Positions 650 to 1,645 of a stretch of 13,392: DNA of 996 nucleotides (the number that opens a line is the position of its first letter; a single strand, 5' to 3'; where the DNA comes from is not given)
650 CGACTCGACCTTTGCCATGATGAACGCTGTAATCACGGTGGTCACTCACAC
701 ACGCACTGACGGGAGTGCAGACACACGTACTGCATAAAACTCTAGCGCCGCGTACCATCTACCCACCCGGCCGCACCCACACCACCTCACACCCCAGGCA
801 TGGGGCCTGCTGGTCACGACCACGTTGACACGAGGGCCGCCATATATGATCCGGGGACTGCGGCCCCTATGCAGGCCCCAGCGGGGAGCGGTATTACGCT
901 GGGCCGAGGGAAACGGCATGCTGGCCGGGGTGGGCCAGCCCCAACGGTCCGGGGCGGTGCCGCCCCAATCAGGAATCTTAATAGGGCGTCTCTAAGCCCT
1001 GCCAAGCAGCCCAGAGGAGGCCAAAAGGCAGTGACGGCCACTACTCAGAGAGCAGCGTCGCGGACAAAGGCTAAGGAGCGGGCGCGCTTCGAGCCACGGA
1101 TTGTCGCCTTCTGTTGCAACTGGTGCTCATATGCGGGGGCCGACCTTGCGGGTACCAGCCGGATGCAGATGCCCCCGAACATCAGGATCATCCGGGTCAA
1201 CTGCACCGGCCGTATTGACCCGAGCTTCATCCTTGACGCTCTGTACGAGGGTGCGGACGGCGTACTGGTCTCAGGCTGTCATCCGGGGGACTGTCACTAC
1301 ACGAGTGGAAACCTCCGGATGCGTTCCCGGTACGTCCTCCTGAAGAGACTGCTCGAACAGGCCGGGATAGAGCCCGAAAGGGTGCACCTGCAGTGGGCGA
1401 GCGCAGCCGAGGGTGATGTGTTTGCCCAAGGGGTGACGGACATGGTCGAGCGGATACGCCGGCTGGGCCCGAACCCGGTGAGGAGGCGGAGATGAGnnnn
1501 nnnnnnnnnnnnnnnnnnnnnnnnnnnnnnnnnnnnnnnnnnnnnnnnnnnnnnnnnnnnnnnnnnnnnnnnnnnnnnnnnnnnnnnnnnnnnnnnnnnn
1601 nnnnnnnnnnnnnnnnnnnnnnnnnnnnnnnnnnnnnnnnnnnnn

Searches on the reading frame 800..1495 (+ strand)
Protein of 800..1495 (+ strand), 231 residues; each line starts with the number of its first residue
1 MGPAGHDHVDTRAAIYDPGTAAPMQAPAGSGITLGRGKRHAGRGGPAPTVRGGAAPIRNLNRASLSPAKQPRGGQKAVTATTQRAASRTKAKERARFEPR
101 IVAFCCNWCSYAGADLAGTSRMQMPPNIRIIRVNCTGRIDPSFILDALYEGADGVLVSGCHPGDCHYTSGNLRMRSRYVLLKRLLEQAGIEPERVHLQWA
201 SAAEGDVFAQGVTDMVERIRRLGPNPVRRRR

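Call 8: search_protein_families(library=pfam, proteins=[window:800-1495:+], max_evalue=0.01)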
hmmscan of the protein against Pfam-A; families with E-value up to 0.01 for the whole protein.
window:800-1495:+ (231 aa): 1 family
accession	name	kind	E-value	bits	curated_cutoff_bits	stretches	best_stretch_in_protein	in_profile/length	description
PF02662.21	FlpD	-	4.3e-55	185.4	22.3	1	101-223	1-123/123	Methyl-viologen-reducing hydrogenase, delta subunit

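Call 9: search_protein_families(library=ncbifam, proteins=[window:800-1495:+], max_evalue=0.01)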
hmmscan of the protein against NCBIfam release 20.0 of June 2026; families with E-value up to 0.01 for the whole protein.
window:800-1495:+ (231 aa): 4 families
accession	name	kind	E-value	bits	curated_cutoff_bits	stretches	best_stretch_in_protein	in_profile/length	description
NF040770.1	hetero_SS_HdrA2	exception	1.1e-53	182.5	1100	1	85-225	634-774/777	CoB-CoM heterodisulfide reductase HdrA2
NF045873.1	F420_non_VhuD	exception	5.3e-44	149.5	215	1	98-228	1-131/132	F420-non-reducing hydrogenase iron-sulfur subunit VhuD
NF041891.1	hdrA_Methbact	equivalog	2e-13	49.4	1300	1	92-220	637-759/762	ferredoxin:CoB-CoM heterodisulfide reductase subunit HdrA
NF041778.1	hetero_SS_HdrA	equivalog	0.0094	13.8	1400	1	101-163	656-718/771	ferredoxin:CoB-CoM heterodisulfide reductase subunit HdrA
